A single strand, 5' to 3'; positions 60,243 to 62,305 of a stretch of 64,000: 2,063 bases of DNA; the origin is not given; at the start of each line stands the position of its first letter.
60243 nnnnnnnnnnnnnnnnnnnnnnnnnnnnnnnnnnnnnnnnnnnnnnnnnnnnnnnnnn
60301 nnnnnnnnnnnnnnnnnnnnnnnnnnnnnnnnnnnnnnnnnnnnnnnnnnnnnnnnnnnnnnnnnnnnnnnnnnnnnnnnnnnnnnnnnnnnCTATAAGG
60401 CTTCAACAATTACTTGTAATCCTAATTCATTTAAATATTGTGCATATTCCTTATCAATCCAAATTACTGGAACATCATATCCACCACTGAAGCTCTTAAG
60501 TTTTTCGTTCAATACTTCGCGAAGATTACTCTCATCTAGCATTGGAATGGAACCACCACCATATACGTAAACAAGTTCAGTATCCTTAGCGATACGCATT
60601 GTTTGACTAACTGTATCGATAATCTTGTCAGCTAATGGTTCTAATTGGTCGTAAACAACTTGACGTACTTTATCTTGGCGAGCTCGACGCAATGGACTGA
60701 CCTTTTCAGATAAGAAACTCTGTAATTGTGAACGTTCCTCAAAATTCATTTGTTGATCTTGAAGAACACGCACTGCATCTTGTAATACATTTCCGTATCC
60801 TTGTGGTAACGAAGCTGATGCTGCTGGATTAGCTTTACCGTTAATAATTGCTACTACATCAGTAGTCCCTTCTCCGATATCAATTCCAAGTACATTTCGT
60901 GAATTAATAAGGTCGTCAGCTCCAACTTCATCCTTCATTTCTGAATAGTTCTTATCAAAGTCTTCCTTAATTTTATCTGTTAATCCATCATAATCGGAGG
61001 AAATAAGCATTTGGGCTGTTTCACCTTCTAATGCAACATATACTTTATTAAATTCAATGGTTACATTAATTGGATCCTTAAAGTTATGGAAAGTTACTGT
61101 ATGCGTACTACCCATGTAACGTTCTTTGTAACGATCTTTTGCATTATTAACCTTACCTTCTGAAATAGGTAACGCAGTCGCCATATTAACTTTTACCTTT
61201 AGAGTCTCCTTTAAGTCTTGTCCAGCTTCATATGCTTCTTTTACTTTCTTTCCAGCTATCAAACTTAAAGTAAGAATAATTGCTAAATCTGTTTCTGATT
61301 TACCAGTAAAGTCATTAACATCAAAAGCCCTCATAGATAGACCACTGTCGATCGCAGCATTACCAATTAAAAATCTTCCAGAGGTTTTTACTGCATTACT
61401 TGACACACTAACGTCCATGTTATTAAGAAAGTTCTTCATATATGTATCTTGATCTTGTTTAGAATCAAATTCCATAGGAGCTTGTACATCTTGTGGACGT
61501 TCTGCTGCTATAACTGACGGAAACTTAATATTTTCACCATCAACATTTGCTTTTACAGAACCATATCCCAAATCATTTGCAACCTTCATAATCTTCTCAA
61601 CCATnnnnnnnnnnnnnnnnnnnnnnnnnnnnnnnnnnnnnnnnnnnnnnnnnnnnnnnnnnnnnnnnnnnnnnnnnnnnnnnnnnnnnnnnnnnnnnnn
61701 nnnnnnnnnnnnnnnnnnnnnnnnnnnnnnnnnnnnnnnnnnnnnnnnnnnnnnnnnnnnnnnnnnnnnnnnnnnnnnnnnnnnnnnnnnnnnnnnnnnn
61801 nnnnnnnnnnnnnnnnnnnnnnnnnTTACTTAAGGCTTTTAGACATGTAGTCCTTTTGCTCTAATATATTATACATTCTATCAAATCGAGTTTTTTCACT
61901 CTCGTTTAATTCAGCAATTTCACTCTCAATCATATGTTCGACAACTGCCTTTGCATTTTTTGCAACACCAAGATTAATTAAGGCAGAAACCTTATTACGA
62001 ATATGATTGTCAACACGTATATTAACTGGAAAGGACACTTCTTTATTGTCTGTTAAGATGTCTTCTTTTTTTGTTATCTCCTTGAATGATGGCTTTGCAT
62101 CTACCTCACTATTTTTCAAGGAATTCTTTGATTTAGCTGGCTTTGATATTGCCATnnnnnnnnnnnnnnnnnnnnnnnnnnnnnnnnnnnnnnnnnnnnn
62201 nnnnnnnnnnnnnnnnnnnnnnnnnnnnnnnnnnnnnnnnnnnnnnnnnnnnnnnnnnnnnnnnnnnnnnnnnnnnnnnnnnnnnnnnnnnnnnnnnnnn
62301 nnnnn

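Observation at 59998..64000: Plasmid-like maintenance block: type II (ParM/ParR) and type I (ParA/small ParB) partition systems plus a RepA_N initiator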

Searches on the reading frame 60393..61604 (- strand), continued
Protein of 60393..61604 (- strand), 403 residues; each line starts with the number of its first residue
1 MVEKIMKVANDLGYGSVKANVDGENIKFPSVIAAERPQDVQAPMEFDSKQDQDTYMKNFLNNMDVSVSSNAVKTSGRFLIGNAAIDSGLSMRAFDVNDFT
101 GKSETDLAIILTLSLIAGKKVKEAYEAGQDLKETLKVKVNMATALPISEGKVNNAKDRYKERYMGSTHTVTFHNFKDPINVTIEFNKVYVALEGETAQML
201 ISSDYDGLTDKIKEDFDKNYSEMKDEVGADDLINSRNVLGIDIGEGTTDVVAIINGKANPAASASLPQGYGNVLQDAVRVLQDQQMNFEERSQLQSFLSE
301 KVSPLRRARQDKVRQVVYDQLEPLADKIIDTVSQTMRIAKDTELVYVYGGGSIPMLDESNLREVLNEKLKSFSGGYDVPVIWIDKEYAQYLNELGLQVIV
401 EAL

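Call 104: find_related_loci(query=A4, collection=genome_contigs, flank=4000)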
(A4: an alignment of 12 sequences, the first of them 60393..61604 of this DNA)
Query A4 (403 aa) in genome_contigs; peptide patterns used: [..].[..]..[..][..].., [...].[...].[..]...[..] (x = any residue, [..] = any of these).
42 stretches matched a pattern; 9 encode a relative of the query (tblastn E <= 1e-3); 9 distinct loci.
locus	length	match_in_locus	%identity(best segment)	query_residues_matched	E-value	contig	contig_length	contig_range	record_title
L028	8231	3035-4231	59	6-403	1e-159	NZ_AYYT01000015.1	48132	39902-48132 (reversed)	Ligilactobacillus salivarius DSM 20555 = ATCC 11741 strain DSM 20555 Scaffold15, whole genome shotgun sequence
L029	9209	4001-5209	60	1-403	2e-155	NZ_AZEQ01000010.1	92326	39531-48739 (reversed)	Limosilactobacillus mucosae DSM 13345 Scaffold10, whole genome shotgun sequence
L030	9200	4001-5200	55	5-403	5e-152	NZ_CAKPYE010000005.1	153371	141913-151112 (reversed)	MAG: uncultured Limosilactobacillus sp. isolate REFINED_METABAT215_TOP10_CONTIGS_1500_ASSEMBLY_K77_MERGED__Hadza_MoBio_h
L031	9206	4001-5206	57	2-403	2e-151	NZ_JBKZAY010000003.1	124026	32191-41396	Limosilactobacillus mucosae strain 6A 6A_contig_3, whole genome shotgun sequence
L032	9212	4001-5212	56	1-403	2e-146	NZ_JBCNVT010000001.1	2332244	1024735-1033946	Limosilactobacillus allomucosae strain WILCCON 0055 1, whole genome shotgun sequence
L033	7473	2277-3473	57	5-401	3e-150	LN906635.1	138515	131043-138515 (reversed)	Lactobacillus reuteri plasmid p53608_1, complete genome, strain ATCC 53608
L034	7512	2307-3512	47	4-403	9e-113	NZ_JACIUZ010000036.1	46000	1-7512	Limosilactobacillus fastidiosus strain WF-MO7-1 scaffold36, whole genome shotgun sequence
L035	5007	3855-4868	47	4-337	5e-95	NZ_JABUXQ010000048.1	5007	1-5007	Limosilactobacillus portuensis strain c11Ua_112_M NODE_48_length_5007_cov_207.044822, whole genome shotgun sequence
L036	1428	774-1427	64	3-220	4e-100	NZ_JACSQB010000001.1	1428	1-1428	Clostridium faecium strain N37 c_000000000160, whole genome shotgun sequence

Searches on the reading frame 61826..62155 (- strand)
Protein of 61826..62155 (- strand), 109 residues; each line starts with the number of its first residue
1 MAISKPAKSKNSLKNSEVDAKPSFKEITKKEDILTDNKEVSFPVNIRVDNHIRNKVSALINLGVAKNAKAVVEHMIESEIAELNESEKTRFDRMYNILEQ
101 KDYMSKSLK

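Call 8: search_protein_families(library=pfam, proteins=[window:61826-62155:-], max_evalue=0.1)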
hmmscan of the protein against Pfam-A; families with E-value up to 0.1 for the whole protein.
window:61826-62155:- (109 aa): 2 families
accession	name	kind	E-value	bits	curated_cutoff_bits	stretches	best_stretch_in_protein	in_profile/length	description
PF17363.7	DUF5388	-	1.3e-24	86.8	26.1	1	40-103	1-64/64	Family of unknown function (DUF5388)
PF02536.19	mTERF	-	0.011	15.1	23.1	1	29-87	82-141/314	mTERF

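Call 9: search_protein_families(library=ncbifam, proteins=[window:61826-62155:-], max_evalue=0.1)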
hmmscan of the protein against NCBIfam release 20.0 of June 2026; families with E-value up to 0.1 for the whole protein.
window:61826-62155:- (109 aa): 2 families
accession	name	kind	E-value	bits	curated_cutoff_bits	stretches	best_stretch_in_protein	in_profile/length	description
NF009886.0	PRK13345.1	equivalog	0.01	15.7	432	1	9-102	135-223/232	superantigen-like protein SSL9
NF005655.0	PRK07429.1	subfamily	0.044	12.9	236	1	21-107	212-296/326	phosphoribulokinase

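Call 36: search_protein_families(library=phrogs, proteins=[window:61826-62155:-], max_evalue=0.001)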
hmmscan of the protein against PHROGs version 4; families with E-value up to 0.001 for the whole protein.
window:61826-62155:- (109 aa): 0 families

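Call 69: find_homologous_proteins(query=window:61826-62155:-, max_evalue=0.001)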
Query window:61826-62155:- (109 aa): 7 proteins with E <= 0.001 among 12 candidates.
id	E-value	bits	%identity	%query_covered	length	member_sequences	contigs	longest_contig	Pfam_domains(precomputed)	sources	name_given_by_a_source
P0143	7.0e-58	210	96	100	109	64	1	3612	PF17363.9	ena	-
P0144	7.6e-56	204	96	100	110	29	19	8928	PF17363.9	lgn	-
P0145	2.9e-41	157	98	78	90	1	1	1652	PF17363.9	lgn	-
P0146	5.6e-24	102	59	73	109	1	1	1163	PF17363.9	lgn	-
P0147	8.6e-18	82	45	85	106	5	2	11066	PF17363.9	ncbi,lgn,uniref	ncbi:DUF5388 domain-containing protein (plasmid) [Pediococcus siamensis]|uniref:DUF5388 domain-conta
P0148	5.3e-17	80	51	69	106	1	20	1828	PF17363.9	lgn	-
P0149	1.6e-12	65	90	37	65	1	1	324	-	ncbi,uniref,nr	ncbi:hypothetical protein [Limosilactobacillus reuteri]|uniref:hypothetical protein n=1 Tax=Limosila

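Call 79: predict_structure(alignment_id=A3)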
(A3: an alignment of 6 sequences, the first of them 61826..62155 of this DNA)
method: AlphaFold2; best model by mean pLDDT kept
length: 109 residues; sequences in the alignment: 6
mean_pLDDT: 60.6   pTM: 0.26
mean pLDDT of the five models: 60.6, 55.3, 50.3, 50.0, 47.6
residues with pLDDT >= 90: 0; 70-90: 43; 50-70: 29; < 50: 37
segments of 3 or more residues with pLDDT < 50: 2-5, 7-39
pLDDT, mean of each block of 10 residues (from residue 1): 46 42 42 45 59 71 62 75 78 80 68
secondary structure, 60 per line:
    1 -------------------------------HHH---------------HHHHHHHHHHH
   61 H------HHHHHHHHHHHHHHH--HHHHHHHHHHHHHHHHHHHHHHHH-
elements in order: H50-61 H68-82 H85-108

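Call 82: fold_search(model_id=the predicted structure, library=pdb)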
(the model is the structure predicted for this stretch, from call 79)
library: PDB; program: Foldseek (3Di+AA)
matches with E <= 10: 0; with E <= 0.001: 0
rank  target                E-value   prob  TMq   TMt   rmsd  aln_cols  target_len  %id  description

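Call 84: search_solved_structures(query=A3, max_evalue=10, show_alignments=3)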
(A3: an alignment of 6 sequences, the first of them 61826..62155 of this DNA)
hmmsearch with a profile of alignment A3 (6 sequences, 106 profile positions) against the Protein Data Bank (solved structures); distinct sequences matched with E-value up to 10: 5.
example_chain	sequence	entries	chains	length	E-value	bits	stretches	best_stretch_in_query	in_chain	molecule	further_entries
3r2i_A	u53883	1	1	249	0.26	14.6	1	67-99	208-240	Exotoxin 5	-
5kx4_A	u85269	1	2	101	0.67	13.3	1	57-98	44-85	10.7 kDa salivary protein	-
9ekd_A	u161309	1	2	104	0.73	13.2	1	57-98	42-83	Salivary anti-complement protein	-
9eke_A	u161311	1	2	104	0.73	13.2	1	57-98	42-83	Salivary anti-complement protein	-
8j56_A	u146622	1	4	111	0.86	13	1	27-85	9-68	Flagellar transcriptional regulator FlhD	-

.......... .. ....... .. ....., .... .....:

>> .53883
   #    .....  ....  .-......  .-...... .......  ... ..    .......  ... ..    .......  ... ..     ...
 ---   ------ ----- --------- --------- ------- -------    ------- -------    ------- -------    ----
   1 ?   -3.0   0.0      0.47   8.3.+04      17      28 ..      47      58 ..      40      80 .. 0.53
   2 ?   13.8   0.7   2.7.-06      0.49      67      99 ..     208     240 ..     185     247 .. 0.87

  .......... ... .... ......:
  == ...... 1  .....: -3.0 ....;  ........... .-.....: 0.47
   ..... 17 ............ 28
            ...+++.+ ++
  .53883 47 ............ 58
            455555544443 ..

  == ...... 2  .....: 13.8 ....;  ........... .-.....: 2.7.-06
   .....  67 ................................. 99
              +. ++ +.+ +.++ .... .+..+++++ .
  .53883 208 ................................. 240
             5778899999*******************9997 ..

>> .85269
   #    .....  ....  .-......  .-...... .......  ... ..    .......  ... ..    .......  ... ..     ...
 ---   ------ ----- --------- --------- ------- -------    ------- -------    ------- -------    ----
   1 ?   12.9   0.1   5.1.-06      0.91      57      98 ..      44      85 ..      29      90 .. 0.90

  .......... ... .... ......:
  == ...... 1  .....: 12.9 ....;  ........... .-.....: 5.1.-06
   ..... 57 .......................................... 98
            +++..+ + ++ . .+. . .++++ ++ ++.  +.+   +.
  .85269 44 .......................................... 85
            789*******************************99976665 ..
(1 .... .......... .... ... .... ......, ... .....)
